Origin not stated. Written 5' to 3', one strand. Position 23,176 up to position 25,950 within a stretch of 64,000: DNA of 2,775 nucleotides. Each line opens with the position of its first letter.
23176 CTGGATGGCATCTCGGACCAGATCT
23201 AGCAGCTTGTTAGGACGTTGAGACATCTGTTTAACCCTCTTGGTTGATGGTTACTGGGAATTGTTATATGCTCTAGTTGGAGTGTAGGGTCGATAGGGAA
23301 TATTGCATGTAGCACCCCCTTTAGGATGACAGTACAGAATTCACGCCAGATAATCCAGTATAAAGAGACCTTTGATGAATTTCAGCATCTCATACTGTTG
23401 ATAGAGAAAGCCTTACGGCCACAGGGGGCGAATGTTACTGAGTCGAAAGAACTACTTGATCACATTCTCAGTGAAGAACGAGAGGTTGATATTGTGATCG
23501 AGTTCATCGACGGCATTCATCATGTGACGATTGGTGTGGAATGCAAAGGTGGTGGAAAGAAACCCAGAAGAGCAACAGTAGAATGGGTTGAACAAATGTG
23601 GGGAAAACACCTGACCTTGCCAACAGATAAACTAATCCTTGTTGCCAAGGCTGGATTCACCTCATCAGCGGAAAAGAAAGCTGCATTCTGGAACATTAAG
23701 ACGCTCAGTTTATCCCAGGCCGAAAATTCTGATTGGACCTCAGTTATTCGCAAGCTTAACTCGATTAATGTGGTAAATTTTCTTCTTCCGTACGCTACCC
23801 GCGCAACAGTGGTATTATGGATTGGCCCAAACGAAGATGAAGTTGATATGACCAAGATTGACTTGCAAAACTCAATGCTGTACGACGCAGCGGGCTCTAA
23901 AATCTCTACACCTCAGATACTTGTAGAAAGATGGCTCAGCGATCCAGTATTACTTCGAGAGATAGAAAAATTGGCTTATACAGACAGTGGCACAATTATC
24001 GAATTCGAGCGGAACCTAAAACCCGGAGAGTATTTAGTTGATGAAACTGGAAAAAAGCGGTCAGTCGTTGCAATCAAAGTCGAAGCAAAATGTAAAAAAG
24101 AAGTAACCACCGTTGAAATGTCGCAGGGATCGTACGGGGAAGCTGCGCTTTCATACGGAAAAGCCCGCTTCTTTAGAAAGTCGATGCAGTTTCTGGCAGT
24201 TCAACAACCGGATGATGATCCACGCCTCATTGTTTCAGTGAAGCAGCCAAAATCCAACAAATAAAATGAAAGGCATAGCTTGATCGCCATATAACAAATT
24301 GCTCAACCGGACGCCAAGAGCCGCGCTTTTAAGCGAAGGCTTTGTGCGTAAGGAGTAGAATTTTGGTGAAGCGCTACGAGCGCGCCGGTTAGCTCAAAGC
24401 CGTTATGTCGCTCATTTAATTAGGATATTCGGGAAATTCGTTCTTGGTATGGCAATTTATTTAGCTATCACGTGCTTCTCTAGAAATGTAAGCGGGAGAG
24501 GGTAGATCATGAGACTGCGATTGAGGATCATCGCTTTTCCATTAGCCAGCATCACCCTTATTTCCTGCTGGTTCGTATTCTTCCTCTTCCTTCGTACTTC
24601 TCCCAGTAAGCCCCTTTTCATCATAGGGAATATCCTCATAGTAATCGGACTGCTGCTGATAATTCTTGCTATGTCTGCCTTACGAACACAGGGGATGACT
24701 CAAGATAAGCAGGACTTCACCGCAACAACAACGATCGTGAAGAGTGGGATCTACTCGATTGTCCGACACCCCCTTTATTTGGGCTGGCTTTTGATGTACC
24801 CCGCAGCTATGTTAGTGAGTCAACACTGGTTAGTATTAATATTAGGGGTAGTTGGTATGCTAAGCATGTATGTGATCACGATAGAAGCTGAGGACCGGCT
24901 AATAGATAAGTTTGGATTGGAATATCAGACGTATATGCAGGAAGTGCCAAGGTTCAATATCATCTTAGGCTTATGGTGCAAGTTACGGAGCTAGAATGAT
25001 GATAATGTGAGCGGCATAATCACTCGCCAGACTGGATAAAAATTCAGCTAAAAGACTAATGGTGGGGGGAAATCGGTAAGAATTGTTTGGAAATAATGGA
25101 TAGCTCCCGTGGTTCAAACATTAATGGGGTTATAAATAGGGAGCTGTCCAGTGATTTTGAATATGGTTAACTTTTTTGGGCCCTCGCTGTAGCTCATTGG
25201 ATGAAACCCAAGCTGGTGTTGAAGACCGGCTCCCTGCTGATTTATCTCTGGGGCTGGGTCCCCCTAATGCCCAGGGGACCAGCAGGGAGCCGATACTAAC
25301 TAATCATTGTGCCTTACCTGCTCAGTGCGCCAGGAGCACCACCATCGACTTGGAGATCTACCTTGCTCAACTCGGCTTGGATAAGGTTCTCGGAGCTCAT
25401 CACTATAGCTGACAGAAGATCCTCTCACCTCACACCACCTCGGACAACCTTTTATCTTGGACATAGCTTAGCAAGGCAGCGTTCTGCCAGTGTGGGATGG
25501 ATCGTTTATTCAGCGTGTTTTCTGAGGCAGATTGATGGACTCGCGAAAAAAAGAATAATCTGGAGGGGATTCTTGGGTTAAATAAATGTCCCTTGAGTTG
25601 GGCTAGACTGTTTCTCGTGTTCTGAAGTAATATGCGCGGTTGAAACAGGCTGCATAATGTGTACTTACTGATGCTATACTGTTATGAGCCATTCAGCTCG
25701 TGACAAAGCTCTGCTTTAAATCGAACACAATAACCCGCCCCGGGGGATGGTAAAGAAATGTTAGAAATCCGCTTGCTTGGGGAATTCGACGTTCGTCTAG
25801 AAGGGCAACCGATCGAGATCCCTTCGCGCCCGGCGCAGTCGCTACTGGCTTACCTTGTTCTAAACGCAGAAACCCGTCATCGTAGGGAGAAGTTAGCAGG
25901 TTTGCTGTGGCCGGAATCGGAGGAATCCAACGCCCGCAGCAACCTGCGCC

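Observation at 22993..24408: Decayed chromosomal integron: intI N-terminal stub, one cassette, one well-formed attC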

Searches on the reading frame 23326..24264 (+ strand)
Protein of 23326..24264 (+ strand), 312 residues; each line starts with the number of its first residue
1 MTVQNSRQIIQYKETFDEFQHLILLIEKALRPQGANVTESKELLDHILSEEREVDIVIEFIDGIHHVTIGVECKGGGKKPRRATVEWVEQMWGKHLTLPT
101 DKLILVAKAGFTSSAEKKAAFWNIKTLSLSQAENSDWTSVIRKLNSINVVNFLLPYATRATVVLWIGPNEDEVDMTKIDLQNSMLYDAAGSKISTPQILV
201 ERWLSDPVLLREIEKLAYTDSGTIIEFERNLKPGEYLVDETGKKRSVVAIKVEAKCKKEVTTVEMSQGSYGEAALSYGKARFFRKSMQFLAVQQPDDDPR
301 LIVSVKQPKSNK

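Call 3: search_protein_families(library=pfam, proteins=[window:23326-24264:+], max_evalue=0.1)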
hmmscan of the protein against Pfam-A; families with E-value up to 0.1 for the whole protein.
window:23326-24264:+ (312 aa): 1 family
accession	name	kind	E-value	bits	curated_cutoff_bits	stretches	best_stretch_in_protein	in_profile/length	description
PF04471.18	Mrr_cat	-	0.0026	18.3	21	1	25-121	12-99/115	Restriction endonuclease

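Call 10: search_protein_families(library=ncbifam, proteins=[window:23326-24264:+], max_evalue=1)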
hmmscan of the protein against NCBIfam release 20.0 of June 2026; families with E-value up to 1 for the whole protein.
window:23326-24264:+ (312 aa): 0 families

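Call 12: search_protein_families(library=padloc, proteins=[window:23326-24264:+], max_evalue=1)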
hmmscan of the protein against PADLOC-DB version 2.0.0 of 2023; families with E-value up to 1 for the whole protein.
window:23326-24264:+ (312 aa): 0 families

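Call 13: find_encoding_contigs(protein=window:23326-24264:+, flank=10000, max_places=6)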
Protein window:23326-24264:+ (312 aa): no gene with exactly this product is on record in the collection.

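Call 59: find_homologous_proteins(query=window:23326-24264:+, max_evalue=0.001)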
Query window:23326-24264:+ (312 aa): 34 proteins with E <= 0.001 among 1640 candidates.
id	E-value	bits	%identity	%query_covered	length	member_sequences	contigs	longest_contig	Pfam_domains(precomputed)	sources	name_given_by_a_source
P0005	1.3e-178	611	95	95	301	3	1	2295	-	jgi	-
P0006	1.6e-132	459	69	95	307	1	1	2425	-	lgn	-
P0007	1.6e-128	446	94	71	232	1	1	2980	-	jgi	-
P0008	1.0e-108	381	95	36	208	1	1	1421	-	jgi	jgi:hypothetical protein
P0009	5.0e-98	346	54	94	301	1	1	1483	-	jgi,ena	-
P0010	6.1e-89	316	49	93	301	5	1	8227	-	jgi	jgi:hypothetical protein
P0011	1.3e-86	309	49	94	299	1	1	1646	-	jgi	jgi:hypothetical protein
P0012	9.1e-80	286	47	94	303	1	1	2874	-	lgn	-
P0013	2.5e-79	285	46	93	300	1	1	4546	-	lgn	-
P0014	2.7e-76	275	47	94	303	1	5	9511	-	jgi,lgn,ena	-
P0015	1.6e-75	272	59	69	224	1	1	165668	-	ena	-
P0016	1.2e-69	253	41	95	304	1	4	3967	-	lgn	-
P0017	3.0e-64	235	41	93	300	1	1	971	-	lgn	-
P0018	1.1e-62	230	40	94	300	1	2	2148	-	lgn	-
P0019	1.8e-59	219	45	70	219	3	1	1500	-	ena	-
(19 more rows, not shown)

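Call 61: find_encoding_contigs(protein=P0005, flank=10000)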
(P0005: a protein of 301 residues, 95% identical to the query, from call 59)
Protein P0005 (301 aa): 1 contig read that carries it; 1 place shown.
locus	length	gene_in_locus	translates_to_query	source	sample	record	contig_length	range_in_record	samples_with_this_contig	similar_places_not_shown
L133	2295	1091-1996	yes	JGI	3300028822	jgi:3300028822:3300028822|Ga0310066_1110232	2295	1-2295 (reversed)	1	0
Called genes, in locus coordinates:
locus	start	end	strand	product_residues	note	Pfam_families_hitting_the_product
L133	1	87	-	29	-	?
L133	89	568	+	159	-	PF00589:Phage_integrase (weak)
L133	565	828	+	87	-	PF00589:Phage_integrase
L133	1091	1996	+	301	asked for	-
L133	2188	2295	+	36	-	?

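Call 62: find_encoding_contigs(protein=P0007, flank=10000)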
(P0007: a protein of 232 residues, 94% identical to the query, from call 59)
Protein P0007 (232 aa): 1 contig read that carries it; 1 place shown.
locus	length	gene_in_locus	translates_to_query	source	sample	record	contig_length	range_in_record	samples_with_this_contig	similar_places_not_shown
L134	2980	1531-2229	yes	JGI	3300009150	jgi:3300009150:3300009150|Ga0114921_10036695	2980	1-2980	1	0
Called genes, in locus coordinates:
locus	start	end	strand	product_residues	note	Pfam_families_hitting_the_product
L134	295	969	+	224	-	PF13495:Phage_int_SAM_4, PF00589:Phage_integrase (weak)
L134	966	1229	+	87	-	PF00589:Phage_integrase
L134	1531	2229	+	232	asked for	-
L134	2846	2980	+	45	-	?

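Call 63: find_encoding_contigs(protein=P0006, flank=10000)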
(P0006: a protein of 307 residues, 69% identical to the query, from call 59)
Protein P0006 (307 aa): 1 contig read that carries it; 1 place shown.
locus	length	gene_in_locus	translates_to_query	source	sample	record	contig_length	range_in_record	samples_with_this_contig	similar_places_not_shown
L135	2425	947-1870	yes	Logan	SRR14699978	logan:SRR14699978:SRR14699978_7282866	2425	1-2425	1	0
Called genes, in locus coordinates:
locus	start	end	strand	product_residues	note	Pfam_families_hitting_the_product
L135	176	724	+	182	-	PF18967:PycTM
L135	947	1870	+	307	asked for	-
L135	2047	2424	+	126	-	?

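Call 68: search_protein_families(library=ncbifam, proteins=[L134:295-969:+, L134:966-1229:+], max_evalue=0.01)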
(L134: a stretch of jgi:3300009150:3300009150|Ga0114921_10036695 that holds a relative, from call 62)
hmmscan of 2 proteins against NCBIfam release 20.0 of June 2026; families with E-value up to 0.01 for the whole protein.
L134:295-969:+ (224 aa): 8 families
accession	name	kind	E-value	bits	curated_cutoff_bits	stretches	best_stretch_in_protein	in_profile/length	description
NF040815.2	recomb_XerA_Arch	equivalog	2.1e-17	63.5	220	1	14-212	2-177/263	site-specific tyrosine recombinase/integron integrase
TIGR02225.1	recomb_XerD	equivalog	3e-17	62.9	329.6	1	22-192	11-172/290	site-specific tyrosine recombinase XerD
TIGR02224.1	recomb_XerC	equivalog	9.7e-17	61.3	335.15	1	23-208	12-189/295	tyrosine recombinase XerC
NF001399.0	PRK00283.1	subfamily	1.5e-16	60.5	279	1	23-188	21-178/300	tyrosine recombinase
NF002331.0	PRK01287.1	subfamily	1.5e-10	40.6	371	1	5-188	23-207/365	site-specific tyrosine recombinase XerC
NF003462.0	PRK05084.1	equivalog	6.1e-07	28.5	267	1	132-167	191-226/360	tyrosine recombinase XerS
TIGR02249.1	integrase_gron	subfamily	6.4e-06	25.7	265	1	15-194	5-167/315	integron integrase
NF011946.0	PRK15417.1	equivalog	0.00075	18.8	435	1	7-194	12-182/337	integron integrase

L134:966-1229:+ (87 aa): 6 families
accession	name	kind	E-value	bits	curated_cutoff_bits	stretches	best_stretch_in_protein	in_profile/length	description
NF040815.2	recomb_XerA_Arch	equivalog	1.9e-09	37.5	220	1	11-63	201-254/263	site-specific tyrosine recombinase/integron integrase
TIGR02249.1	integrase_gron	subfamily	1e-06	28.3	265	1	21-66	259-303/315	integron integrase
NF001399.0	PRK00283.1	subfamily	4e-06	26.3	279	1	15-64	233-284/300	tyrosine recombinase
TIGR02225.1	recomb_XerD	equivalog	7.3e-06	25.5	329.6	1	13-66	223-277/290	site-specific tyrosine recombinase XerD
TIGR02224.1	recomb_XerC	equivalog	1.7e-05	24.4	335.15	1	17-67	232-281/295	tyrosine recombinase XerC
NF011946.0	PRK15417.1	equivalog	0.00023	20.4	435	1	23-62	276-314/337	integron integrase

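Call 89: predict_structure(alignment_id=A6)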
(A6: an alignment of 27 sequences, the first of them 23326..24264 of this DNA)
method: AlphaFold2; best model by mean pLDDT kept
length: 312 residues; sequences in the alignment: 27
mean_pLDDT: 86.5   pTM: 0.75
mean pLDDT of the five models: 86.5, 86.5, 86.3, 85.9, 84.8
residues with pLDDT >= 90: 184; 70-90: 93; 50-70: 19; < 50: 16
segments of 3 or more residues with pLDDT < 50: 1-13
pLDDT, mean of each block of 10 residues (from residue 1): 37 67 93 90 97 97 94 89 97 98 96 98 92 58 85 84 87 84 94 94 89 73 86 95 94 87 90 91 87 90 78 40
secondary structure, 60 per line:
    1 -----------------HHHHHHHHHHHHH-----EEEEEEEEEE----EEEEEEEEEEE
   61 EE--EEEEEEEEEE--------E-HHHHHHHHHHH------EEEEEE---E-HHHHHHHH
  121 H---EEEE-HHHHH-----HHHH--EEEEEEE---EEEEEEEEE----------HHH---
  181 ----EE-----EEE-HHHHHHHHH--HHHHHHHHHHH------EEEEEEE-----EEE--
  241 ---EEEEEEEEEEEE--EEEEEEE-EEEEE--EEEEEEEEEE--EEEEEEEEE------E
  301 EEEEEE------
elements in order: H18-30 E36-45 E50-62 E65-74 H85-95 E102-107 H113-121 E125-128 H130-134 H140-143 E146-152 E156-164 E192-194 H196-204 H207-217 E224-230 E236-238 E244-255 E258-264 E266-270 E273-282 E285-293 E300-306

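Call 91: fold_search(model_id=the predicted structure, library=pdb)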
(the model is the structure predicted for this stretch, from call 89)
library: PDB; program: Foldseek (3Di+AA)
matches with E <= 10: 327; with E <= 0.001: 1
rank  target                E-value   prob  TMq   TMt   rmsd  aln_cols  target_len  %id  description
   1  1y88                  2.6e-05  1.00  0.30  0.49   2.5       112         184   17  Crystal Structure of Protein of Unknown Function AF1548 (released 2004-12-21)
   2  4oc8_A                1.4e-02  1.00  0.26  0.21   4.2       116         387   14  DNA modification-dependent restriction endonuclease AspBHI (released 2014-03-19)
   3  4f0p_A                2.5e-02  1.00  0.25  0.18   5.5       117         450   15  MspJI Restriction Endonuclease - P31 Form (released 2012-08-08)
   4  6p7i_B                2.5e-02  0.15  0.13  0.12  25.2       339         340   10  Crystal structure of Human PRMT6 in complex with S-Adenosyl-L-Homocysteine and YS17-117 Compound (released 2019-06-26)
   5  8d3l_I                3.0e-02  0.87  0.17  0.23   8.9       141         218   19  Type I-C Cas4-Cas1-Cas2 complex bound to a PAM/PAM prespacer (released 2022-11-02)
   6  5egs_A                3.3e-02  0.14  0.14  0.13  25.5       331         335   10  Human PRMT6 with bound fragment-type inhibitor (released 2016-02-03)
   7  8d3l_J                3.5e-02  0.92  0.19  0.25   8.8       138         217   19  Type I-C Cas4-Cas1-Cas2 complex bound to a PAM/PAM prespacer (released 2022-11-02)
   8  1bhm_A                3.9e-02  0.98  0.21  0.31   4.8       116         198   16  RESTRICTION ENDONUCLEASE BAMHI COMPLEX WITH DNA (released 1995-07-12)
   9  4y2h_B                4.1e-02  0.13  0.13  0.12  25.7       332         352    9  Crystal structure of human protein arginine methyltransferase PRMT6 bound to SAH and an aryl pyrazole inhibitor (released 2015-04-22)
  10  8em1_B                4.3e-02  0.97  0.23  0.16   6.3       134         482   15  Type IIS Restriction Endonuclease PaqCI, DNA Unbound (released 2023-03-22)
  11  1bhm_B                4.8e-02  0.99  0.22  0.31   4.6       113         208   17  RESTRICTION ENDONUCLEASE BAMHI COMPLEX WITH DNA (released 1995-07-12)
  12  8em1_A                5.7e-02  0.96  0.24  0.16   6.1       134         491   15  Type IIS Restriction Endonuclease PaqCI, DNA Unbound (released 2023-03-22)
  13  5e8r_B                6.7e-02  0.11  0.13  0.12  25.4       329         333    8  Human HMT1 hnRNP methyltransferase-like protein 6 (S. cerevisiae) (released 2015-12-09)
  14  8bao_B                7.1e-02  1.00  0.27  0.23   4.4       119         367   12  Dysgonamonadaceae bacterium CRISPR ancillary nuclease 2 (released 2022-11-30)
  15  4f0q_D                7.5e-02  0.99  0.26  0.19   4.7       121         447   14  MspJI Restriction Endonuclease - P21 Form (released 2012-08-08)
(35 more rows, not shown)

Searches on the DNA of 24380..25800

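Call 66: search_with_rna_model(model_id=R2, source=window, start=24380, end=25800, max_evalue=10, filters=off, show_alignments=4)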
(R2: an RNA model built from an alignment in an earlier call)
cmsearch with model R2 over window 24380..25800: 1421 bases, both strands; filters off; matches with E-value up to 10: 8.
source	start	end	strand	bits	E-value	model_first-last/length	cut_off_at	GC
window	25720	25797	-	7.2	0.45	1-64/64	no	0.5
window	25253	25283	-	6.2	0.78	19-46/64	no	0.71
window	25054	25126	-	3.5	3.5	1-64/64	no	0.41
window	25165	25181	+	3.4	3.7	1-64/64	no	0.41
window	24952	24970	+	3.4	3.8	1-64/64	no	0.37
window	25442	25487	+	3.1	4.4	1-64/64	no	0.48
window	25576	25603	+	2.8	5.4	1-64/64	no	0.43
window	25720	25766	+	1.8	9.4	1-64/64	no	0.47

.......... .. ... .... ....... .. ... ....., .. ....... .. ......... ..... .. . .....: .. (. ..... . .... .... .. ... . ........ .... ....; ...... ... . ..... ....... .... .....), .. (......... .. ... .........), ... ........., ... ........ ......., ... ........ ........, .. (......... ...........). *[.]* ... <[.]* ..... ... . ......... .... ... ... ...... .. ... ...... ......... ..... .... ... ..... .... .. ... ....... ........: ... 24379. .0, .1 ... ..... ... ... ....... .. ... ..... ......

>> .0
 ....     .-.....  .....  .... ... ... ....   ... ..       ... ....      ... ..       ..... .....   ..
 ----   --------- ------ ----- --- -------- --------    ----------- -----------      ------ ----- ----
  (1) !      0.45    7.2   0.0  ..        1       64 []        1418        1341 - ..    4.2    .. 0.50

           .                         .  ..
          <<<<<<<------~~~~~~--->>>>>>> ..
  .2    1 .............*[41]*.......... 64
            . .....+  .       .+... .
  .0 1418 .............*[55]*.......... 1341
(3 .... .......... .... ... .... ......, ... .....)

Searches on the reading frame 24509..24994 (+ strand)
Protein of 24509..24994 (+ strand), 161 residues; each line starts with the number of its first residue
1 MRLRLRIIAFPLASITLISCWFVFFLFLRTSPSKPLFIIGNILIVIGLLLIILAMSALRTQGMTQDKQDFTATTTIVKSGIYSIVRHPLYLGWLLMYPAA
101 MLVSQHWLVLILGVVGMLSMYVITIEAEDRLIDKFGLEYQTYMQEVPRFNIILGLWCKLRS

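Call 3: search_protein_families(library=pfam, proteins=[window:24509-24994:+], max_evalue=0.1)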
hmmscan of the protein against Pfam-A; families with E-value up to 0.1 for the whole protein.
window:24509-24994:+ (161 aa): 5 families
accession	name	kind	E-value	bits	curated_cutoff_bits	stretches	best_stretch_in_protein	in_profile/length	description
PF04191.18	PEMT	-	8.3e-13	49.1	25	1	37-133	3-99/105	Phospholipid methyltransferase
PF04140.19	ICMT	-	4.3e-08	33.9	24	1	51-131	4-92/95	Isoprenylcysteine carboxyl methyltransferase (ICMT) family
PF06966.17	DUF1295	-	2e-06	27.9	20.4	1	34-144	115-233/235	Protein of unknown function (DUF1295)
PF02544.21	Steroid_dh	-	0.00078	19.9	22.6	1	9-140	13-139/150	3-oxo-5-alpha-steroid 4-dehydrogenase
PF09534.15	Trp_oprn_chp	-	0.082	13.2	29.6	0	36-105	67-118/180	Tryptophan-associated transmembrane protein (Trp_oprn_chp)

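Call 10: search_protein_families(library=ncbifam, proteins=[window:24509-24994:+], max_evalue=1)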
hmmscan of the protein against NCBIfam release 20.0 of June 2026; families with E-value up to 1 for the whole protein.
window:24509-24994:+ (161 aa): 3 families
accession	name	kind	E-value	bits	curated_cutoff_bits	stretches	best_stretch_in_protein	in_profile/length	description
NF040696.1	isopcys_mtase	equivalog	1.5e-17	64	160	1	12-148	50-185/190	protein-S-isoprenylcysteine O-methyltransferase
TIGR04571.1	LmtA_Leptospira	exception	6.4e-12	45.7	325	1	37-149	48-162/252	lipid A Kdo2 1-phosphate O-methyltransferase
NF045656.1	MeththiolMtaseMddA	equivalog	7.3e-10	38.5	270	1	37-147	126-234/238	methanethiol S-methyltransferase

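Call 12: search_protein_families(library=padloc, proteins=[window:24509-24994:+], max_evalue=1)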
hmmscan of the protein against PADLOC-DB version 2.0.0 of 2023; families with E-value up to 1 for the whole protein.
window:24509-24994:+ (161 aa): 0 families

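Call 53: find_encoding_contigs(protein=window:24509-24994:+, flank=10000)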
Protein window:24509-24994:+ (161 aa): no gene with exactly this product is on record in the collection.
